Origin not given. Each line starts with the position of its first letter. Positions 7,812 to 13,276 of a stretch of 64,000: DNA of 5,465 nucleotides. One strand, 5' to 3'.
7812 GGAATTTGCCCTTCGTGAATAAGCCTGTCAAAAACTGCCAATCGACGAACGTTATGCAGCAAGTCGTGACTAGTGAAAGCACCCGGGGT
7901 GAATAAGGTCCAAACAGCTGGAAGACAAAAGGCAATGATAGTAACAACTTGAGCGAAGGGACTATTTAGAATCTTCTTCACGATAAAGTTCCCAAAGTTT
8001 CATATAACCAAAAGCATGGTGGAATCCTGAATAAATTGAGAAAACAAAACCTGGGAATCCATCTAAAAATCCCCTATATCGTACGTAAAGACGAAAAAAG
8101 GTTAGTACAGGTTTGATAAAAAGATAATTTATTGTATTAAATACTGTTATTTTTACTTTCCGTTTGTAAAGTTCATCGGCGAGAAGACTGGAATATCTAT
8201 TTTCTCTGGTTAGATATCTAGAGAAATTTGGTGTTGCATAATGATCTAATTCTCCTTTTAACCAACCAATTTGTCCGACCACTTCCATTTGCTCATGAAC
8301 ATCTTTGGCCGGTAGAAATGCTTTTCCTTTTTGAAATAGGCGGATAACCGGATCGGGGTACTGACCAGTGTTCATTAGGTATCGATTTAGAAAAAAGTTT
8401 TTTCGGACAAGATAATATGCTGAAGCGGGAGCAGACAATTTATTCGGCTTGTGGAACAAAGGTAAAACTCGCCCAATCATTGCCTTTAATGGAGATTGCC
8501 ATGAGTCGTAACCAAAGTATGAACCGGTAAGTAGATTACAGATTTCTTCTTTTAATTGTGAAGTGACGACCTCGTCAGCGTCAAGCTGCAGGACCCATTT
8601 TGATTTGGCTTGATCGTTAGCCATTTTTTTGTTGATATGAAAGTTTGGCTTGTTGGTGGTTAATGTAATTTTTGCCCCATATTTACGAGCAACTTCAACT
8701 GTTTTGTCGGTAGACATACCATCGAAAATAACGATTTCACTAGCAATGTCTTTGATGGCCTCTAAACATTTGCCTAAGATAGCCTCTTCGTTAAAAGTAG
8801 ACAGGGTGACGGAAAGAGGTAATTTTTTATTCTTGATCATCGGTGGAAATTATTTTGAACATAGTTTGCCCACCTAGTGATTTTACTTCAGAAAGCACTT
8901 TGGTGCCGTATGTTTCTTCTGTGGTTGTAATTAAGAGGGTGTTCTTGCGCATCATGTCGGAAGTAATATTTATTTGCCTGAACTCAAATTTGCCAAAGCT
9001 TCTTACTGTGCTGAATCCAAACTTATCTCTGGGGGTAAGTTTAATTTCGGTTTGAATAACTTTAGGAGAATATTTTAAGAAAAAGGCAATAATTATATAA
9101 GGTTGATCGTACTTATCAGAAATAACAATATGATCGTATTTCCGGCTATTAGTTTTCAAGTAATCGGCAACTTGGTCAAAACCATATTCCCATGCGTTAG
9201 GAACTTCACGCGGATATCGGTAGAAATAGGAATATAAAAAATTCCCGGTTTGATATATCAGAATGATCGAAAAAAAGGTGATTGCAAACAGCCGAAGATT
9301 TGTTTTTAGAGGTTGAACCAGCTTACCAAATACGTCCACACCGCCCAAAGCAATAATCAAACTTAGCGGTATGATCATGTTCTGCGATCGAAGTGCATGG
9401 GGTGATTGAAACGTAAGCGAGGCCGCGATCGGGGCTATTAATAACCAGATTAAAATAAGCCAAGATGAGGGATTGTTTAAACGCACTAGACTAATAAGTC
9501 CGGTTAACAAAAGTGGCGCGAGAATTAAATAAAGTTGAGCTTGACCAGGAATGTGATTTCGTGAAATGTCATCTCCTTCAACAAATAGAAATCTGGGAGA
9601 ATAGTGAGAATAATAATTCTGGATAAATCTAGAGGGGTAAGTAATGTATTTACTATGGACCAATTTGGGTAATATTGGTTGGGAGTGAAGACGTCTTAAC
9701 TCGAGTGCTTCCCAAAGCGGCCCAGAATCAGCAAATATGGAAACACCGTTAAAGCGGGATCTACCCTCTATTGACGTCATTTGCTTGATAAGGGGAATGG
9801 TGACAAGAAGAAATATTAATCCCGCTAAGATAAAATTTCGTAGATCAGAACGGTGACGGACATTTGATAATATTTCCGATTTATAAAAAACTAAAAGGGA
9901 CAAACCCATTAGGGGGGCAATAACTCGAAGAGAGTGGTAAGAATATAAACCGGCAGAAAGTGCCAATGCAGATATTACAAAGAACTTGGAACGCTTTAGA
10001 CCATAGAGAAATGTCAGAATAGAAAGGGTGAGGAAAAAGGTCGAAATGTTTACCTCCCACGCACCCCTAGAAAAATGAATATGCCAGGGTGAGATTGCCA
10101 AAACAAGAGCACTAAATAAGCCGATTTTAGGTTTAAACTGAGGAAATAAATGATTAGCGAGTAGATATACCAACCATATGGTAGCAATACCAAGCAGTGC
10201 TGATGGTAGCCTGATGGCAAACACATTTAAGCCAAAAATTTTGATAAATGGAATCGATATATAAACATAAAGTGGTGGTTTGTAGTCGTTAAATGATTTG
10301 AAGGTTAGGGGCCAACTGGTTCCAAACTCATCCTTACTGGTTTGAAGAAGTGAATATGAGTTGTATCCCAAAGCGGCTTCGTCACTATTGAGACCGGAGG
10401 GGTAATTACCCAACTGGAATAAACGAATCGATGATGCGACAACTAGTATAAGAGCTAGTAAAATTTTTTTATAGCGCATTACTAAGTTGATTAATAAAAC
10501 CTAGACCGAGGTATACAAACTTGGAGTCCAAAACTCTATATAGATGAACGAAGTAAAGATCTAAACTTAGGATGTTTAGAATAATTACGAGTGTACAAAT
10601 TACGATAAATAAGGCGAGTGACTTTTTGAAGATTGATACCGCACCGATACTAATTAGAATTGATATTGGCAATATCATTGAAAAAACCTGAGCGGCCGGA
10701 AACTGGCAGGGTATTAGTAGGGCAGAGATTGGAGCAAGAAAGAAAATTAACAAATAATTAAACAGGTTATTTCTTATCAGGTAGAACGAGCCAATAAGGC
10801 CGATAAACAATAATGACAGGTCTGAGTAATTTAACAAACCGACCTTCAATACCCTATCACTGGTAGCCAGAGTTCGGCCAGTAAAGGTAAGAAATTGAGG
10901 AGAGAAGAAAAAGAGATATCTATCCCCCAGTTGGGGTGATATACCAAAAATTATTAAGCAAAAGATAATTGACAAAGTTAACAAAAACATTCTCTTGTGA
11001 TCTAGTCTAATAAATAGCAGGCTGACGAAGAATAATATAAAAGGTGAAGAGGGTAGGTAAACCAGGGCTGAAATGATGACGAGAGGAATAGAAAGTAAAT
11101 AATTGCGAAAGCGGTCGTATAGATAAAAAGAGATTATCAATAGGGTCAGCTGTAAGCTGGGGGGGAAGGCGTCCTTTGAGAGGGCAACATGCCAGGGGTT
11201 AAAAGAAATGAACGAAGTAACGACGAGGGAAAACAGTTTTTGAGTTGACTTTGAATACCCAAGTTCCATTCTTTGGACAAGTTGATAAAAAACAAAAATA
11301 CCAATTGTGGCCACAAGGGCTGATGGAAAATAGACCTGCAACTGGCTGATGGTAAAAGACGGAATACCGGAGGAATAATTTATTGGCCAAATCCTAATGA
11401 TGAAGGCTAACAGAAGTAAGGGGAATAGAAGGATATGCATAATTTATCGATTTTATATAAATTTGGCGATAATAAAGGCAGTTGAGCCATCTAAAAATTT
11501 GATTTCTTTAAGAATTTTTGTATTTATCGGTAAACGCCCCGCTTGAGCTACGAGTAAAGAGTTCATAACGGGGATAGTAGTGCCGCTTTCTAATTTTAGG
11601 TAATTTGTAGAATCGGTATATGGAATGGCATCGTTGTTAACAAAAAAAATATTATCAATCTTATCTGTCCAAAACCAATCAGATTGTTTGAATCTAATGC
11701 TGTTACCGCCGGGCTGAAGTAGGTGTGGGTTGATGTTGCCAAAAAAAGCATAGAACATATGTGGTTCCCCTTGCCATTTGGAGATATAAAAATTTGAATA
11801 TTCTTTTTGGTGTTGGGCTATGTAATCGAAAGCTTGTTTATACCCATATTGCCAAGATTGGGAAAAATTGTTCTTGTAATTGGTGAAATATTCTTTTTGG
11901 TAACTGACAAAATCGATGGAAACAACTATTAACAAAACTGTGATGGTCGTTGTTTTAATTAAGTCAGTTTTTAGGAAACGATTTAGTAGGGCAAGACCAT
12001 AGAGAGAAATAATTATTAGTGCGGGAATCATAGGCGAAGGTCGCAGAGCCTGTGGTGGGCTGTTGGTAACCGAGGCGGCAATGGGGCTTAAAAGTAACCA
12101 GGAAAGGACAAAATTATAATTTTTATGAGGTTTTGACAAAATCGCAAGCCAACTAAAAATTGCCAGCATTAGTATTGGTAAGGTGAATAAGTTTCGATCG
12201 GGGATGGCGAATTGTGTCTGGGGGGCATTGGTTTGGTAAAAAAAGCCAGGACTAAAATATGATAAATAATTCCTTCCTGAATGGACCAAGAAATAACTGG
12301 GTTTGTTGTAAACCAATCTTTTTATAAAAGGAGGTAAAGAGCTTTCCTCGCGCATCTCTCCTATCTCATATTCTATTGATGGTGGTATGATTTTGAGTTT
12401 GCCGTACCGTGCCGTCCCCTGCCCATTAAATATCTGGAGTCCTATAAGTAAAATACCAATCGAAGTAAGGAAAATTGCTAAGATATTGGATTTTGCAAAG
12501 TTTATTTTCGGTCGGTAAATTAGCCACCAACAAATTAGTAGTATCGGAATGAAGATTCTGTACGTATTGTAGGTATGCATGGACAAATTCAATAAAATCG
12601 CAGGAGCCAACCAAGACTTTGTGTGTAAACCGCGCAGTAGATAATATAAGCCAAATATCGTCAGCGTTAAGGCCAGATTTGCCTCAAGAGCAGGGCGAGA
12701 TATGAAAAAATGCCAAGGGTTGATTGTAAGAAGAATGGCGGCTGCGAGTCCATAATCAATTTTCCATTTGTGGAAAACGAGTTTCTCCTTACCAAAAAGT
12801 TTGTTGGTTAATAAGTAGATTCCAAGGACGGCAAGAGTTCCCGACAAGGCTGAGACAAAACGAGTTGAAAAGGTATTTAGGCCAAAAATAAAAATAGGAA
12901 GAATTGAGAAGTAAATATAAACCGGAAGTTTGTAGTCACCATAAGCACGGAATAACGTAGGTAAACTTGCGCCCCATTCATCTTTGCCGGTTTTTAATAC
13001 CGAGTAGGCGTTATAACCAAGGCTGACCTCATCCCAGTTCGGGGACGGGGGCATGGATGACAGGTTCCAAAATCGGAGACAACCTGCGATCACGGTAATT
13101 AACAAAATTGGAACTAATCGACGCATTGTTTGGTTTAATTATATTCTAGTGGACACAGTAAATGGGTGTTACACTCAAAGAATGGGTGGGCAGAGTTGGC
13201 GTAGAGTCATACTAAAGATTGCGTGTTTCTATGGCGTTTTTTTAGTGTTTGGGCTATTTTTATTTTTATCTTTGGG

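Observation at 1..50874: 50-kb glycosylation super-island: 11 GT2, 2 GT4, one Wzx and about 23 large polytopic membrane proteins, of which ~19 form GT-C-like paralog families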

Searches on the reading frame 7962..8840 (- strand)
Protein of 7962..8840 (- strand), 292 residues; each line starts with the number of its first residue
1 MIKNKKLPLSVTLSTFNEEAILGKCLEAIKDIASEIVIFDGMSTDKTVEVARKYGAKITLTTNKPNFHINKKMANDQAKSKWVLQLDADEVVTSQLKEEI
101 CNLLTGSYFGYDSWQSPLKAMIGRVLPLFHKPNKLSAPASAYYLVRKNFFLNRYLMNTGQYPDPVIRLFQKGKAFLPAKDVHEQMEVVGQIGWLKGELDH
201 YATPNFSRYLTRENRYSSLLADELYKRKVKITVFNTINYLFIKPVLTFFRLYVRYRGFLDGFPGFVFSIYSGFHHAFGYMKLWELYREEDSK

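Call 4: search_protein_families(library=pfam, max_evalue=0.01, proteins=[window:7962-8840:-])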
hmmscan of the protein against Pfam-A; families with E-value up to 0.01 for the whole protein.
window:7962-8840:- (292 aa): 3 families
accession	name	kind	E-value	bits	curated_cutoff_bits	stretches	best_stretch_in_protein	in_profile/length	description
PF00535.33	Glycos_transf_2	-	4.5e-14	53.2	23.3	1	10-101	1-100/168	Glycosyl transferase family 2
PF13704.12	Glyco_tranf_2_4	-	3.7e-07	31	27.5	1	17-95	2-87/98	Glycosyl transferase family 2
PF13641.12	Glyco_tranf_2_3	-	4.5e-05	24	27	1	9-104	3-111/230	Glycosyltransferase like family 2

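Call 9: search_protein_families(library=ncbifam, max_evalue=0.001, proteins=[window:7962-8840:-])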
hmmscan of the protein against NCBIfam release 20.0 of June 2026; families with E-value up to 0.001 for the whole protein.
window:7962-8840:- (292 aa): 8 families
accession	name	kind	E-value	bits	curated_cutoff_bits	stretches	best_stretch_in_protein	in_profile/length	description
TIGR04283.1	glyco_like_mftF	equivalog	2.4e-10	40.4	182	1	9-104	1-97/221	TIGR04283 family arsenosugar biosynthesis glycosyltransferase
TIGR04195.1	S_glycosyl_SunS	equivalog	9.2e-09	34.6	350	1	12-95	62-146/421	SunS family peptide S-glycosyltransferase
TIGR04182.1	glyco_TIGR04182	equivalog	3.2e-07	30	325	1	10-98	3-91/293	S-layer glycoprotein N-glycosyltransferase AglJ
NF010496.0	PRK13915.1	equivalog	1.8e-06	27.2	262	1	5-60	29-90/307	glucosyl-3-phosphoglycerate synthase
NF007482.0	PRK10073.1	equivalog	1.6e-05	24.1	423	1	3-102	2-108/334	glycosyltransferase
NF041391.1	DPhHxTase_Halo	equivalog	4.2e-05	22.6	375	1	14-92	2-81/213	dolichyl-phosphate hexose transferase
NF050050.1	ProtGlycPglI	equivalog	5.8e-05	22.6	500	1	9-105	4-106/306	GalNAc(5)-diNAcBac-PP-undecaprenol beta-1,3-glucosyltransferase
NF038302.1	EPS_HpsE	equivalog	0.00013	21.1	300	1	9-94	3-101/307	hormogonium polysaccharide biosynthesis glycosyltransferase HpsE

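Call 74: search_solved_structures(query=window:7962-8840:-, max_evalue=0.001)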
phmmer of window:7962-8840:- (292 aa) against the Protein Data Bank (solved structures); distinct sequences matched with E-value up to 0.001: 8.
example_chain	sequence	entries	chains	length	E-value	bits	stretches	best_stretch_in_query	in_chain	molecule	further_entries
22ao_A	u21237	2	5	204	7.8e-09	38.7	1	10-94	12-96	GmaR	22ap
7msp_A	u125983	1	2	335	1.9e-07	34.2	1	13-117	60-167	SPbeta prophage-derived glycosyltransferase SunS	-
7msn_A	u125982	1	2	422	2.8e-07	33.6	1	13-117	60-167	SPbeta prophage-derived glycosyltransferase SunS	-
6p61_A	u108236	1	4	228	9.7e-05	25.3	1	5-96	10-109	Glycosyltransferase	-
7msk_A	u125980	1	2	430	0.0001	25.2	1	11-94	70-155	Glyco_trans_2-like domain-containing protein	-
9omh_A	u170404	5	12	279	0.00051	22.9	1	8-69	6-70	Glycosyltransferase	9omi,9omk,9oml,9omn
9omm_A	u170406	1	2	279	0.00052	22.9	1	8-69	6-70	Glycosyltransferase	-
9omj_A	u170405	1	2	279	0.00062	22.6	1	9-69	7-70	Glycosyltransferase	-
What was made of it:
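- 7962..8840 (-): GT2, not DPM1-like (paralogue of 29635 and 32489). PF00535 4.5e-14 (call 4); PDB top hits are GmaR and SunS (call 74)
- On Polyprenyl-phosphate sugar synthases (DPM1/DPMS, GtrB, ArnC, PpgS; GT2): No DPMS, ArnC or GtrB hit (call 74).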

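Call 103: search_protein_families(library=pfam, max_evalue=1, proteins=[L083:12056-13732:+, L083:17703-19673:+, L083:11130-11918:+, L083:14563-15399:+])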
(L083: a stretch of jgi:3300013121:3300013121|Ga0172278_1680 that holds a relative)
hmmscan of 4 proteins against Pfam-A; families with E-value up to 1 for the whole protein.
L083:12056-13732:+ (558 aa): 0 families

L083:17703-19673:+ (656 aa): 9 families
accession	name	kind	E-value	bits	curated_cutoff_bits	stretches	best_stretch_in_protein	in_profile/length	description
PF00535.33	Glycos_transf_2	-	3.2e-13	50.4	23.3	1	7-134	1-127/168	Glycosyl transferase family 2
PF02709.20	Glyco_transf_7C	-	4.3e-08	33.1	23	1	155-215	17-77/78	N-terminal domain of galactosyltransferase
PF10111.15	Glyco_tranf_2_2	-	4.5e-07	30.1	27.3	1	7-195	1-201/276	Glycosyltransferase like family 2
PF13489.12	Methyltransf_23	-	2.6e-05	24.5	27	1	523-604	81-162/164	Methyltransferase domain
PF09458.16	H_lectin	-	0.025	15.1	24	0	342-371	13-42/67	H-type lectin domain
PF13733.12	Glyco_transf_7N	-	0.05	13.7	27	1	5-69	48-109/134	N-terminal region of glycosyl transferase group 7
PF08241.18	Methyltransf_11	-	0.055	14.6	21.2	1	522-558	59-93/95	Methyltransferase domain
PF08242.18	Methyltransf_12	-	0.16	13.2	30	1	525-558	67-98/98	Methyltransferase domain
PF20469.4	OLD-like_TOPRIM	-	0.2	12.6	23.2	0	21-66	16-63/67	Overcoming lysogenization defect protein-like, TOPRIM domain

L083:11130-11918:+ (262 aa): 9 families
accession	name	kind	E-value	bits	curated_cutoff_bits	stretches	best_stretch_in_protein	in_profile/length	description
PF05050.19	Methyltransf_21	-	1.8e-15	57.9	22.7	1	81-237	1-171/173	Methyltransferase FkbM domain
PF05575.17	V_cholerae_RfbT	-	2.9e-05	24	27.9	1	71-198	74-207/286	Vibrio cholerae RfbT protein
PF02475.24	TRM5-TYW2_MTfase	-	0.0003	21.2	28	1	77-127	38-88/164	TRM5/TYW2 methyltransferase domain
PF05175.20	MTS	-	0.00036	20.6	23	1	71-131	27-87/170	Methyltransferase small domain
PF13383.12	Methyltransf_22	-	0.0025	17.9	22.4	1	123-197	112-190/252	Methyltransferase domain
PF02390.23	Methyltransf_4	-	0.047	13.6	24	1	77-134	3-60/173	Putative methyltransferase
PF13847.12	Methyltransf_31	-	0.056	13.6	27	1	77-128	5-57/145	Methyltransferase domain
PF01728.25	FtsJ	-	0.09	13.1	24.1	1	66-125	13-76/181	FtsJ-like methyltransferase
PF08242.18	Methyltransf_12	-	0.097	13.8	30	1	80-137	1-58/98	Methyltransferase domain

L083:14563-15399:+ (278 aa): 3 families
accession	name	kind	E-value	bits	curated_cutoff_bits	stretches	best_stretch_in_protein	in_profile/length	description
PF01061.29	ABC2_membrane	-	2.9e-16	60.1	26.9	1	32-233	3-205/211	ABC-2 type transporter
PF12698.13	ABC2_membrane_3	-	0.0021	17.7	31.6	1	86-258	163-343/347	ABC-2 family transporter protein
PF24188.1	DUF7416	-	0.026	14.6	27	1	16-46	6-36/69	Family of unknown function (DUF7416)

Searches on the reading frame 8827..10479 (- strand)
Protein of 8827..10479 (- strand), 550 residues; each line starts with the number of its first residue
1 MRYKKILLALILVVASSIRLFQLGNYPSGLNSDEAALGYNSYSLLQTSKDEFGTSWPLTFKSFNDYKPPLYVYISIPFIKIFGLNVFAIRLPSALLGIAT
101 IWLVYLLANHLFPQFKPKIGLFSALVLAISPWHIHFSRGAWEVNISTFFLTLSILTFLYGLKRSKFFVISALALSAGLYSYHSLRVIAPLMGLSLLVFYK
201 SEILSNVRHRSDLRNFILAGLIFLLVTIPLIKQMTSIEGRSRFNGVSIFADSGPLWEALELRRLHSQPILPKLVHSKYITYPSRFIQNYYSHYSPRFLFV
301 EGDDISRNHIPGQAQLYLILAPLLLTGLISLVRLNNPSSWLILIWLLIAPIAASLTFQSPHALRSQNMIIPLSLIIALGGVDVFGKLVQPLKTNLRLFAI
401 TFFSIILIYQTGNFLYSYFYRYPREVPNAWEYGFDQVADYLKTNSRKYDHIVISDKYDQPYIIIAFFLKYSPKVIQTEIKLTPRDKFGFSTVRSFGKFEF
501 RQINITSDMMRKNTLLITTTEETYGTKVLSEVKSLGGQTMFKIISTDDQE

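Call 4: search_protein_families(library=pfam, max_evalue=0.01, proteins=[window:8827-10479:-])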
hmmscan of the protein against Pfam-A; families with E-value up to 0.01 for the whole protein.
window:8827-10479:- (550 aa): 2 families
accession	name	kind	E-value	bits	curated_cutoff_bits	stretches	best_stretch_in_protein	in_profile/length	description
PF13231.12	PMT_2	-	1.7e-11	45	26.1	1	67-229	2-156/160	Dolichyl-phosphate-mannose-protein mannosyltransferase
PF02366.24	PMT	-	4.9e-06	26.7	22.7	1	61-177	57-176/245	Dolichyl-phosphate-mannose-protein mannosyltransferase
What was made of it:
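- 8827..10479 (-): GT-C, PMT_2/ArnT-like (subfamily a). PF13231 1.7e-11 (call 4)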

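Call 21: search_solved_structures(query=A2, max_evalue=1, show_alignments=1)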
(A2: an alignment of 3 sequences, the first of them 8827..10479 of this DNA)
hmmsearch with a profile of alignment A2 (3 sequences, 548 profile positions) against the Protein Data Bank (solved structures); distinct sequences matched with E-value up to 1: 0.

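Call 103: search_protein_families(library=pfam, max_evalue=1, proteins=[L083:12056-13732:+, L083:17703-19673:+, L083:11130-11918:+, L083:14563-15399:+])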
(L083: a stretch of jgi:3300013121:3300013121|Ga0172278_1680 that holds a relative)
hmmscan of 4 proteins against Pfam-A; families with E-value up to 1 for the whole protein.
L083:12056-13732:+ (558 aa): 0 families

L083:17703-19673:+ (656 aa): 9 families
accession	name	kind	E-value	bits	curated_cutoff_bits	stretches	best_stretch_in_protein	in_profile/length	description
PF00535.33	Glycos_transf_2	-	3.2e-13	50.4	23.3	1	7-134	1-127/168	Glycosyl transferase family 2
PF02709.20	Glyco_transf_7C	-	4.3e-08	33.1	23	1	155-215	17-77/78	N-terminal domain of galactosyltransferase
PF10111.15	Glyco_tranf_2_2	-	4.5e-07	30.1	27.3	1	7-195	1-201/276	Glycosyltransferase like family 2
PF13489.12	Methyltransf_23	-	2.6e-05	24.5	27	1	523-604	81-162/164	Methyltransferase domain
PF09458.16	H_lectin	-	0.025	15.1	24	0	342-371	13-42/67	H-type lectin domain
PF13733.12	Glyco_transf_7N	-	0.05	13.7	27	1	5-69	48-109/134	N-terminal region of glycosyl transferase group 7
PF08241.18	Methyltransf_11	-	0.055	14.6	21.2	1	522-558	59-93/95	Methyltransferase domain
PF08242.18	Methyltransf_12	-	0.16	13.2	30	1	525-558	67-98/98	Methyltransferase domain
PF20469.4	OLD-like_TOPRIM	-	0.2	12.6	23.2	0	21-66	16-63/67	Overcoming lysogenization defect protein-like, TOPRIM domain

L083:11130-11918:+ (262 aa): 9 families
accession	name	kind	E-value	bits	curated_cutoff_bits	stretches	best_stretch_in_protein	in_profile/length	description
PF05050.19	Methyltransf_21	-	1.8e-15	57.9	22.7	1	81-237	1-171/173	Methyltransferase FkbM domain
PF05575.17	V_cholerae_RfbT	-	2.9e-05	24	27.9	1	71-198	74-207/286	Vibrio cholerae RfbT protein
PF02475.24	TRM5-TYW2_MTfase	-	0.0003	21.2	28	1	77-127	38-88/164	TRM5/TYW2 methyltransferase domain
PF05175.20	MTS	-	0.00036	20.6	23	1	71-131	27-87/170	Methyltransferase small domain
PF13383.12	Methyltransf_22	-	0.0025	17.9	22.4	1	123-197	112-190/252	Methyltransferase domain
PF02390.23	Methyltransf_4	-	0.047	13.6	24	1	77-134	3-60/173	Putative methyltransferase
PF13847.12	Methyltransf_31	-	0.056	13.6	27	1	77-128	5-57/145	Methyltransferase domain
PF01728.25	FtsJ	-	0.09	13.1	24.1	1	66-125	13-76/181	FtsJ-like methyltransferase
PF08242.18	Methyltransf_12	-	0.097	13.8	30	1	80-137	1-58/98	Methyltransferase domain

L083:14563-15399:+ (278 aa): 3 families
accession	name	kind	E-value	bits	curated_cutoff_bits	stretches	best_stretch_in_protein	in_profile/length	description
PF01061.29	ABC2_membrane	-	2.9e-16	60.1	26.9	1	32-233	3-205/211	ABC-2 type transporter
PF12698.13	ABC2_membrane_3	-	0.0021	17.7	31.6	1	86-258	163-343/347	ABC-2 family transporter protein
PF24188.1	DUF7416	-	0.026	14.6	27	1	16-46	6-36/69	Family of unknown function (DUF7416)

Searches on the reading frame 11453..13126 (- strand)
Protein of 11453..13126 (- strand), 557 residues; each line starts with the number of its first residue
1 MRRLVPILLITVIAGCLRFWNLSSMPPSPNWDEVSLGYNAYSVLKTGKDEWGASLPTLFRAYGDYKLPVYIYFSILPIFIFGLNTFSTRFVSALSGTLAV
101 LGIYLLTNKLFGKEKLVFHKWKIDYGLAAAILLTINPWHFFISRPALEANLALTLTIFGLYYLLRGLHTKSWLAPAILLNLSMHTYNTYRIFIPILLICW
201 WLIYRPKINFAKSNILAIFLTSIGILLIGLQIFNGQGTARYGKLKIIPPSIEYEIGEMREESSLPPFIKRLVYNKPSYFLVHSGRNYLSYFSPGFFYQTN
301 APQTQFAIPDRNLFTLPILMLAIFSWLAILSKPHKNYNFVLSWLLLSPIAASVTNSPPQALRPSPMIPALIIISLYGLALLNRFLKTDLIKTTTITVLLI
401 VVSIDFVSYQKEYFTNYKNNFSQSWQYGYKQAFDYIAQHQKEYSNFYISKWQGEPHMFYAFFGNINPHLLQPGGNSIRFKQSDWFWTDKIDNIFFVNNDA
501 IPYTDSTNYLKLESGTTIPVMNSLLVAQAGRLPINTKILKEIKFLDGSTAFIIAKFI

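Call 4: search_protein_families(library=pfam, max_evalue=0.01, proteins=[window:11453-13126:-])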
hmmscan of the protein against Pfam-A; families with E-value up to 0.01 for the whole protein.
window:11453-13126:- (557 aa): 1 family
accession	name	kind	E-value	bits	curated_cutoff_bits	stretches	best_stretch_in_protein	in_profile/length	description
PF13231.12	PMT_2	-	2.2e-05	25.2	26.1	1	68-223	4-149/160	Dolichyl-phosphate-mannose-protein mannosyltransferase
